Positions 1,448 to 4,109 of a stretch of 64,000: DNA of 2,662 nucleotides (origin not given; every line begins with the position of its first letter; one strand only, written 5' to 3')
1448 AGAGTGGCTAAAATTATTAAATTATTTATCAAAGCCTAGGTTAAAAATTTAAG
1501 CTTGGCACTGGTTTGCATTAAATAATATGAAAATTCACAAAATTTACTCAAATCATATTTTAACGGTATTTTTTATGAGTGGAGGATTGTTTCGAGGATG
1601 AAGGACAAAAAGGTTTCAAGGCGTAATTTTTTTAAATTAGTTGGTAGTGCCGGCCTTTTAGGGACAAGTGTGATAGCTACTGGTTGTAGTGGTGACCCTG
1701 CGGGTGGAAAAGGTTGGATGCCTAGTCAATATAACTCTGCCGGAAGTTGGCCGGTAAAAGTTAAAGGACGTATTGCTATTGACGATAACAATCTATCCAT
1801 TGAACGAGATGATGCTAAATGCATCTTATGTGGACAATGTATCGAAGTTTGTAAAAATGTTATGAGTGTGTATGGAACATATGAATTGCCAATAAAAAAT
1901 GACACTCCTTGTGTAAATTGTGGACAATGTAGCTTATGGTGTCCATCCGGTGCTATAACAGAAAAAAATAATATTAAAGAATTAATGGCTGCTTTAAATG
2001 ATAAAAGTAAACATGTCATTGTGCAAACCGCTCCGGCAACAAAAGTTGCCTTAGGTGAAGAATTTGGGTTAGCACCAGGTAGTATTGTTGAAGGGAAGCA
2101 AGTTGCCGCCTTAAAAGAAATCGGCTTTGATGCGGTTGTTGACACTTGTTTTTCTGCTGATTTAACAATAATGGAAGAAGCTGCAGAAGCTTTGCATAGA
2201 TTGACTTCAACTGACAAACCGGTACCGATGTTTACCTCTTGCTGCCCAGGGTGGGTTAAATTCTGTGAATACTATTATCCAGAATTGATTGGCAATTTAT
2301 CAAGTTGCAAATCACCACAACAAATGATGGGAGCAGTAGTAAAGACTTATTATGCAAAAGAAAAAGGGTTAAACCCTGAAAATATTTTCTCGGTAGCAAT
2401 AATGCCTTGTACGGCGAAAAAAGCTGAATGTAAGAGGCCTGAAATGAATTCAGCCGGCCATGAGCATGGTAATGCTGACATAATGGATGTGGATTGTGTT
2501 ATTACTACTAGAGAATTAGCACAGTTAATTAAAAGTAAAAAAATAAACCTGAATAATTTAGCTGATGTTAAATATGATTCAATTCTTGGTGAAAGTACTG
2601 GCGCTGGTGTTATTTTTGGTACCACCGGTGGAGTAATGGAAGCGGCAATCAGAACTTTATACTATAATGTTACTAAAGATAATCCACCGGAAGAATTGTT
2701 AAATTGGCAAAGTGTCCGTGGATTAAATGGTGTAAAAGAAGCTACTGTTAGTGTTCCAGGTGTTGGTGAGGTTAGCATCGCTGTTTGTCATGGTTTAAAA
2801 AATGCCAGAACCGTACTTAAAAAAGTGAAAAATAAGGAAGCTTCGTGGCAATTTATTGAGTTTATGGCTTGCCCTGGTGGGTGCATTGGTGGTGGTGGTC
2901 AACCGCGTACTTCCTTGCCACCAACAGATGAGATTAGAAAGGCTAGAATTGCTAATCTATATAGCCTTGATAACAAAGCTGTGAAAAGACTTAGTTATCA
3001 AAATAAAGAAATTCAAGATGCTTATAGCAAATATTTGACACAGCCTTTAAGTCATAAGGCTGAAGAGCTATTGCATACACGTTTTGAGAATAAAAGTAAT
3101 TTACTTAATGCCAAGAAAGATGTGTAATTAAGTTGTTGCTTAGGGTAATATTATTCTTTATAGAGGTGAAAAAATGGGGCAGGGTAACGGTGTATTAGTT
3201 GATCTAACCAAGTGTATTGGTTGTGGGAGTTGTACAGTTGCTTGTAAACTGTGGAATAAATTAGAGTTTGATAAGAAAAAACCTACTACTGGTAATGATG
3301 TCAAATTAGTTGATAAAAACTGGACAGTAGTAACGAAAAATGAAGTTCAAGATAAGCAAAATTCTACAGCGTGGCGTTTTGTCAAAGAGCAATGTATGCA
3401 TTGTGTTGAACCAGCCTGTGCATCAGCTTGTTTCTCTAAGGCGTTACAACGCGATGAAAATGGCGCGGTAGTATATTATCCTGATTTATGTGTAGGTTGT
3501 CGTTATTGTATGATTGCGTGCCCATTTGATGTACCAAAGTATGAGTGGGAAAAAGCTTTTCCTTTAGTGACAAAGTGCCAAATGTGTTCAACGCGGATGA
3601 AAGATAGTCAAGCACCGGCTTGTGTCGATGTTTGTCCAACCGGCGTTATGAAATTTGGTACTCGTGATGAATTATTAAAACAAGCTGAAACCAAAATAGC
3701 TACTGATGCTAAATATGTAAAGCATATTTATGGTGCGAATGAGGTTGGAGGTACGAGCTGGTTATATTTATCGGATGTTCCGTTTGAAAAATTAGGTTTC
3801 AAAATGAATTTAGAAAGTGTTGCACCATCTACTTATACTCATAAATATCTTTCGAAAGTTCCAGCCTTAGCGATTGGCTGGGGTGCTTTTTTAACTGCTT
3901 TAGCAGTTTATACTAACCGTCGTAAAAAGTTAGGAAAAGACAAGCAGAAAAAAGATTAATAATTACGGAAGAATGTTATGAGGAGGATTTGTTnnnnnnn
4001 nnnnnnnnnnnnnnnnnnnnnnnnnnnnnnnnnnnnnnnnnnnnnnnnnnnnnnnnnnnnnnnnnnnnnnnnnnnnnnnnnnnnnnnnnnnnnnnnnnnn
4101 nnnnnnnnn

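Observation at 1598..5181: Operon for a Tat-exported, membrane/quinone-coupled [FeFe] hydrogenase: catalytic subunit plus HybA/FdnH-like 4x[4Fe-4S] protein plus NrfD/PsrC-like membrane subunit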

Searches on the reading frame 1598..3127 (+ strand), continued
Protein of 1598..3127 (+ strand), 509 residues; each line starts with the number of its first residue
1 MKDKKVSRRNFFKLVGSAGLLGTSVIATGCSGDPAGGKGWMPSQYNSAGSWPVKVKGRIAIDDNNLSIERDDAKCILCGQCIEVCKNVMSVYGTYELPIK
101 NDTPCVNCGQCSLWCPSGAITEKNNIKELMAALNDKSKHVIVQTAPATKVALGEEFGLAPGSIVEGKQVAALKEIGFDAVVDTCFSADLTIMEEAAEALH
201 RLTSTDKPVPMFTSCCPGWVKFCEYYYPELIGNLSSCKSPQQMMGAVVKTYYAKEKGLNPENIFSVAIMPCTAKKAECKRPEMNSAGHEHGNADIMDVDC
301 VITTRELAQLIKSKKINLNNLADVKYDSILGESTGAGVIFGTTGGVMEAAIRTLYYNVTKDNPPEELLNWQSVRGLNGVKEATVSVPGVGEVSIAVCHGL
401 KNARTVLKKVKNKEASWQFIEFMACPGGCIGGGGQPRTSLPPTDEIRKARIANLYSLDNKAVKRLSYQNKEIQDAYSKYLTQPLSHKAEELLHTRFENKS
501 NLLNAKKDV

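Call 41: find_encoding_contigs(protein=P0007, flank=8000, max_places=1)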
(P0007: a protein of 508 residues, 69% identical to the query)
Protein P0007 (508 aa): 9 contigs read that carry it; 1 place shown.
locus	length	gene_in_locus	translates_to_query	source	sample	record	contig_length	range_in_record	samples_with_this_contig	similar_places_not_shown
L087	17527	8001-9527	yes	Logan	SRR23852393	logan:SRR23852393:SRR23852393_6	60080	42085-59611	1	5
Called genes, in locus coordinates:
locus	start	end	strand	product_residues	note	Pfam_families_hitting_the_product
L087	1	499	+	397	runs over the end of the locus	PF04851:ResIII, PF00270:DEAD, PF00271:Helicase_C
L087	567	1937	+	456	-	PF01595:CNNM, PF00571:CBS, PF03471:CorC_HlyC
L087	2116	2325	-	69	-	-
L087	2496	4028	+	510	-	PF12838:Fer4_7 (faint), PF13183:Fer4_8 (faint), PF13187:Fer4_9 (faint), PF13484:Fer4_16 (faint), PF13237:Fer4_10 (faint), PF00037:Fer4 (faint), PF02906:Fe_hyd_lg_C, PF02256:Fe_hyd_SSU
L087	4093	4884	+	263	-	PF12797:Fer4_2 (weak), PF12838:Fer4_7 (weak), PF13187:Fer4_9 (weak), PF13247:Fer4_11, PF12838:Fer4_7 (weak), PF00037:Fer4 (weak), PF13237:Fer4_10 (weak), PF13187:Fer4_9 (weak), +3 more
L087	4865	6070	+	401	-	PF03916:NrfD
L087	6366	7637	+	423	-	PF03916:NrfD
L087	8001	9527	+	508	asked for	PF13484:Fer4_16 (faint), PF00037:Fer4 (faint), PF12797:Fer4_2 (faint), PF13187:Fer4_9 (weak), PF13237:Fer4_10 (faint), PF02906:Fe_hyd_lg_C, PF02256:Fe_hyd_SSU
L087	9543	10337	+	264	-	PF12797:Fer4_2 (weak), PF12837:Fer4_6 (faint), PF14697:Fer4_21 (faint), PF12838:Fer4_7 (weak), PF13187:Fer4_9 (faint), PF13247:Fer4_11, PF00037:Fer4 (weak), PF13237:Fer4_10 (weak)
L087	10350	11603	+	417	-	PF03916:NrfD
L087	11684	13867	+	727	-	PF02378:PTS_EIIC, PF00563:EAL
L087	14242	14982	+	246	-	PF01797:Y1_Tnp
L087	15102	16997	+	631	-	PF00005:ABC_tran, PF02463:SMC_N, PF13555:AAA_29 (faint), PF12848:ABC_tran_Xtn, PF00005:ABC_tran, PF13304:AAA_21 (weak), PF16326:ABC_tran_CTD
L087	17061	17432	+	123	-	PF00903:Glyoxalase, PF22677:Ble-like_N (faint), PF13669:Glyoxalase_4 (weak)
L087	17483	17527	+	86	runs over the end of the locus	-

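Call 63: search_protein_families(library=pfam, proteins=[L006:11732-12670:+, L006:12667-14169:+, L009:11677-12936:+, L011:11691-12554:+, L011:13097-14383:+, L050:8733-9662:+, L007:11769-12362:+, L011:12630-13124:+], max_evalue=0.001)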
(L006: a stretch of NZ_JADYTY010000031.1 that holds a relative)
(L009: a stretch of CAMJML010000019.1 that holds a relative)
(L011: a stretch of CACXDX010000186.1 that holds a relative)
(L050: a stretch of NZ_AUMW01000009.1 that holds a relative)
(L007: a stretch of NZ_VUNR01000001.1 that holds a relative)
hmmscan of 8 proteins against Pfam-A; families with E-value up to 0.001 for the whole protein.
L006:11732-12670:+ (312 aa): 0 families

L006:12667-14169:+ (500 aa): 2 families
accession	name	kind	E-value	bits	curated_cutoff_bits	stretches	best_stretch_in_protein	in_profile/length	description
PF01943.22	Polysacc_synt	-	2.2e-09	37.6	28.2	1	9-288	7-272/274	Polysaccharide biosynthesis protein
PF13440.11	Polysacc_synt_3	-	3.3e-07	30.3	23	1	28-339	1-291/293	Polysaccharide biosynthesis protein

L009:11677-12936:+ (419 aa): 11 families
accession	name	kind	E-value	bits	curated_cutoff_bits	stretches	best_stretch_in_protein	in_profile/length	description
PF02906.19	Fe_hyd_lg_C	-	1.3e-83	280.9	22.1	1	85-397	2-245/245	Iron only hydrogenase large subunit, C-terminal domain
PF13237.11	Fer4_10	-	2.6e-09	37.3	25.5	1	13-61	2-53/53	4Fe-4S dicluster domain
PF00037.32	Fer4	-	3.2e-09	36.7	21.1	2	45-66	3-24/24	4Fe-4S binding domain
PF14697.11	Fer4_21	-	1.8e-07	31.6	35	1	14-65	2-57/59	4Fe-4S dicluster domain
PF12838.12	Fer4_7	-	2e-07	31.8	27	1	19-63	1-51/52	4Fe-4S dicluster domain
PF13187.11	Fer4_9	-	5.1e-07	30.1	27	1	19-63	1-50/52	4Fe-4S dicluster domain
PF12837.12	Fer4_6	-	2e-06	27.9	25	0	12-35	1-24/24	4Fe-4S binding domain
PF13484.11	Fer4_16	-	7.9e-06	27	30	0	19-38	1-20/66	4Fe-4S double cluster binding domain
PF25160.1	LdpA_Fe-S-bd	-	9.7e-06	25.7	27.6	1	25-67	8-45/49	LdpA Fe-S cluster-binding domain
PF13183.11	Fer4_8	-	0.00016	22.6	27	0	48-67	3-22/68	4Fe-4S dicluster domain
PF12797.12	Fer4_2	-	0.00039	20.7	24.5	0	13-32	3-22/22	4Fe-4S binding domain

L011:11691-12554:+ (287 aa): 1 family
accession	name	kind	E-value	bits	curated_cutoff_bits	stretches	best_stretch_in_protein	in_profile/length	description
PF01226.23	Form_Nir_trans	-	8.1e-81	271.4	34.6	1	22-275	1-240/240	Formate/nitrite transporter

L011:13097-14383:+ (428 aa): 2 families
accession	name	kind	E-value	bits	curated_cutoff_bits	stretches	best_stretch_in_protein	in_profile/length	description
PF01512.22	Complex1_51K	-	2.2e-42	144.9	31.2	1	57-226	3-149/150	Nuo51 FMN-binding domain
PF10589.14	NADH_4Fe-4S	-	4.1e-31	107.1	23.5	1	336-418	1-83/85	NADH-ubiquinone oxidoreductase-F iron-sulfur binding region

L050:8733-9662:+ (309 aa): 2 families
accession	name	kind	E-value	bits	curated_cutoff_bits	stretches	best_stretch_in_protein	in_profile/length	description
PF03466.25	LysR_substrate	-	1.1e-45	156.1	28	1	89-292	4-205/209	LysR substrate binding domain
PF00126.33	HTH_1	-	1.1e-21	77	26.6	1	3-62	1-60/60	Bacterial regulatory helix-turn-helix protein, lysR family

L007:11769-12362:+ (197 aa): 0 families

L011:12630-13124:+ (164 aa): 1 family
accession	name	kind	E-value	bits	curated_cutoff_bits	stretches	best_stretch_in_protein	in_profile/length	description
PF01257.25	2Fe-2S_thioredx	-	6.6e-40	136.7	24.8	1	16-158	3-144/145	Thioredoxin-like [2Fe-2S] ferredoxin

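Call 88: search_protein_families(library=ncbifam, proteins=[L085:9579-10364:+, L085:10399-11535:+], max_evalue=1e-20)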
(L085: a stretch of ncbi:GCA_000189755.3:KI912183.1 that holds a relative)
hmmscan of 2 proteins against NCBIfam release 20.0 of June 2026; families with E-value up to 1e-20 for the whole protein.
L085:9579-10364:+ (261 aa): 6 families
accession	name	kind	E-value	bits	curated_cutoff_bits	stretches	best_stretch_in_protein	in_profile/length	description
NF045715.1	sulf_resp_HmcB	equivalog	2.3e-86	289.7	420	1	2-258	36-295/307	sulfate respiration complex iron-sulfur protein HmcB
NF008134.0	PRK10882.1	equivalog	1.9e-61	207.9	263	1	3-256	39-323/329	hydrogenase 2 operon protein HybA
TIGR01582.1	FDH-beta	equivalog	3e-40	138.1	334.7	1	5-197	24-220/283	formate dehydrogenase subunit beta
TIGR02951.1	DMSO_dmsB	equivalog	1.6e-30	106.3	214.1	1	3-165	2-156/161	DMSO/selenate family reductase complex B subunit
NF045797.1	DsrO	equivalog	4e-22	78.8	200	0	4-171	45-207/235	sulfate reduction electron transfer complex DsrMKJOP subunit DsrO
NF011569.0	PRK14993.1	equivalog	5.4e-21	75.1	416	0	4-162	45-188/244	tetrathionate reductase subunit TtrB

L085:10399-11535:+ (378 aa): 3 families
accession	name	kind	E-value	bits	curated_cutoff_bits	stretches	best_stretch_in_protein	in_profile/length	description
NF008133.1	PRK10881.1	equivalog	7.8e-77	259.3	450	1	13-369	13-374/377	Ni/Fe-hydrogenase cytochrome b subunit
NF045714.1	sulf_resp_HmcC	equivalog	2.9e-68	230.9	550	1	13-370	2-369/376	sulfate respiration complex protein HmcC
NF041784.1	mnquin_red_QrcD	equivalog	2.9e-29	102.6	570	1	22-359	28-391/408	menaquinone reductase integral membrane subunit QrcD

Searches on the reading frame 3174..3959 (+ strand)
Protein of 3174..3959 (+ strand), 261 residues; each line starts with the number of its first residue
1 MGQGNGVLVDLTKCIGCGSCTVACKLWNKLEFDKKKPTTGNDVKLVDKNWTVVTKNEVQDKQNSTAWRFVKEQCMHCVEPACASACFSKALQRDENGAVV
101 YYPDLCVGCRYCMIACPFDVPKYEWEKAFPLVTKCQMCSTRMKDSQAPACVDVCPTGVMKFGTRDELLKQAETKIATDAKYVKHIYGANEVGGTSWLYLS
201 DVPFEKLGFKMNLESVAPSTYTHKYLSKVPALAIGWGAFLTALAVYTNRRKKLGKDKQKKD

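Call 3: search_protein_families(library=pfam, proteins=[window:3174-3959:+], max_evalue=0.01)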
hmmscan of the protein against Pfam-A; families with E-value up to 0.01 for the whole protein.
window:3174-3959:+ (261 aa): 12 families
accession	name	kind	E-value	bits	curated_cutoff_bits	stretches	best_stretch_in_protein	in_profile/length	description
PF13247.11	Fer4_11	-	6.9e-25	87.6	26.2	1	66-164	2-100/100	4Fe-4S dicluster domain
PF12838.12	Fer4_7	-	8.7e-14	52.2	27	2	13-90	1-52/52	4Fe-4S dicluster domain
PF13187.11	Fer4_9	-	2.3e-11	44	27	2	106-158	2-51/52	4Fe-4S dicluster domain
PF13237.11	Fer4_10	-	4e-10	39.9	25.5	2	99-155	2-53/53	4Fe-4S dicluster domain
PF00037.32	Fer4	-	5.9e-10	39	21.1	2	99-121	1-23/24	4Fe-4S binding domain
PF12797.12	Fer4_2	-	2.3e-09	37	24.5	2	7-25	3-21/22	4Fe-4S binding domain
PF14697.11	Fer4_21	-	2.3e-07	31.3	35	2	71-118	5-53/59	4Fe-4S dicluster domain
PF12837.12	Fer4_6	-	4.7e-07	29.9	25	2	103-120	6-23/24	4Fe-4S binding domain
PF13183.11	Fer4_8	-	0.00025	22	27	1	11-88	2-66/68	4Fe-4S dicluster domain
PF12800.12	Fer4_4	-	0.0011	19.6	24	1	12-25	2-15/17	4Fe-4S binding domain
PF12798.12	Fer4_3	-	0.0012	20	27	0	106-119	1-14/15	4Fe-4S binding domain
PF25160.1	LdpA_Fe-S-bd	-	0.0016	18.7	27.6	0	11-24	25-38/49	LdpA Fe-S cluster-binding domain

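Call 4: search_protein_families(library=ncbifam, proteins=[window:3174-3959:+], max_evalue=0.01)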
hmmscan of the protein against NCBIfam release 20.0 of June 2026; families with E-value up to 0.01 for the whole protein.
window:3174-3959:+ (261 aa): 45 families (the best 25 are shown)
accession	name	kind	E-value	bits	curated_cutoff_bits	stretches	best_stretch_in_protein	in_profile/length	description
NF045715.1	sulf_resp_HmcB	equivalog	1.3e-81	274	420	1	4-259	36-294/307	sulfate respiration complex iron-sulfur protein HmcB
NF008134.0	PRK10882.1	equivalog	1.2e-63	215.1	263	1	6-259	40-324/329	hydrogenase 2 operon protein HybA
TIGR01582.1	FDH-beta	equivalog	1.3e-43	149.1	334.7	1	7-199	24-220/283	formate dehydrogenase subunit beta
TIGR02951.1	DMSO_dmsB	equivalog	3.4e-32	111.7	214.1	1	6-169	3-158/161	DMSO/selenate family reductase complex B subunit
NF041782.1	mnquin_red_QrcC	equivalog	2.4e-23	83.1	400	1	6-130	2-126/239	menaquinone reductase iron-sulfur cluster-binding subunit QrcC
NF045797.1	DsrO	equivalog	2.6e-22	79.4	200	1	6-163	45-201/235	sulfate reduction electron transfer complex DsrMKJOP subunit DsrO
TIGR03149.1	cyt_nit_nrfC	equivalog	4.1e-22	78.6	377.6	1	6-185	40-205/225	cytochrome c nitrite reductase Fe-S protein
NF011569.0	PRK14993.1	equivalog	8.8e-22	77.7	416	1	6-163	45-187/244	tetrathionate reductase subunit TtrB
TIGR03478.1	DMSO_red_II_bet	subfamily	2.3e-20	72.8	480.7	2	57-166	114-222/321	DMSO reductase family type II enzyme, iron-sulfur subunit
NF041715.1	arsenate_red_ArrB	equivalog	2.7e-20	72.9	450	2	6-124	4-107/233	arsenate respiratory reductase iron-sulfur subunit ArrB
NF038355.1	FDH3_beta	equivalog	8.9e-18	64.9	240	1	8-143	6-126/180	formate dehydrogenase FDH3 subunit beta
NF042979.1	EthbenzDh_ebdB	equivalog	2.9e-16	59.3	740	1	57-180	136-257/354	ethylbenzene dehydrogenase subunit beta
NF009408.0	PRK12769.1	equivalog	6.1e-16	57.7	1003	1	7-180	5-163/659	formate-dependent uric acid utilization protein AegA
TIGR01660.1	narH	equivalog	3.3e-14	52.2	524.05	1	42-159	152-267/492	nitrate reductase subunit beta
NF045766.1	PhenlGlyoxDHPadI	equivalog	1.1e-13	50.7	700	1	9-170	9-144/443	NADH-dependent phenylglyoxylate dehydrogenase subunit beta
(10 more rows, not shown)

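Call 35: search_solved_structures(query=window:3174-3959:+, max_evalue=0.00001)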
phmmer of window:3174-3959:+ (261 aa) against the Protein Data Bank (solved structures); distinct sequences matched with E-value up to 0.00001: 28.
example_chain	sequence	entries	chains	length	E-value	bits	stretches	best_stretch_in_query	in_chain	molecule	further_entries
1kqf_B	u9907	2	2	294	7.1e-39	137.1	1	8-199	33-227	FORMATE DEHYDROGENASE, NITRATE-INDUCIBLE, IRON-SULFUR SUBUNIT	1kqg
6sdr_B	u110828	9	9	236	1.5e-29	106.5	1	5-187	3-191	Formate dehydrogenase, beta subunit, putative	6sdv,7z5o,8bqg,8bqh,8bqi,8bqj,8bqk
30gj_B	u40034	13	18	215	4.5e-29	104.9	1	5-180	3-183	Formate dehydrogenase, beta subunit, putative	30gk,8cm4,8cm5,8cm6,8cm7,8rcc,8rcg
8rc8_B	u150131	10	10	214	6.3e-29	104.4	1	7-180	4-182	Formate dehydrogenase, beta subunit, putative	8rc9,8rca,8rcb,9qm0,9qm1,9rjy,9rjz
1h0h_B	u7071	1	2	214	1.7e-22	83.3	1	5-177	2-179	FORMATE DEHYDROGENASE SUBUNIT BETA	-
2vpw_B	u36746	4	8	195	9.4e-20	74.4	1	7-166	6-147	NRFC PROTEIN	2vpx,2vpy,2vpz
2ivf_B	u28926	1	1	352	1.1e-17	67.6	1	67-170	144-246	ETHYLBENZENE DEHYDROGENASE BETA-SUBUNIT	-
4ydd_B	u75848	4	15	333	1.7e-17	66.9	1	65-167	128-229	DMSO reductase family type II enzyme, iron-sulfur subunit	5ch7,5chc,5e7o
6cz7_B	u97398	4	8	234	5.6e-17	65.3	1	67-123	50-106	4Fe-4S ferredoxin, iron-sulfur binding domain protein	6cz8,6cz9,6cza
1q16_B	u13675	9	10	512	3.2e-15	59.5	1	46-162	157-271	Respiratory nitrate reductase 1 beta chain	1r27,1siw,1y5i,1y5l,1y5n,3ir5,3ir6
9mqx_E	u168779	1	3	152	4.7e-15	59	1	70-172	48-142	Fe-S-cluster-containing hydrogenase subunit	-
1y4z_B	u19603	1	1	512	1.4e-14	57.4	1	46-162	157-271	Respiratory nitrate reductase 1 beta chain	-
3egw_B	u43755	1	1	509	1.9e-14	57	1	46-162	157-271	Respiratory nitrate reductase 1 beta chain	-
7qv7_A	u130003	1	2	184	1.3e-12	50.9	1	70-123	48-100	Hydrogen dependent carbon dioxide reductase subunit HycB3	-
9vap_B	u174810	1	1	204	8.7e-12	48.2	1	8-140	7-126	4Fe-4S dicluster domain-containing protein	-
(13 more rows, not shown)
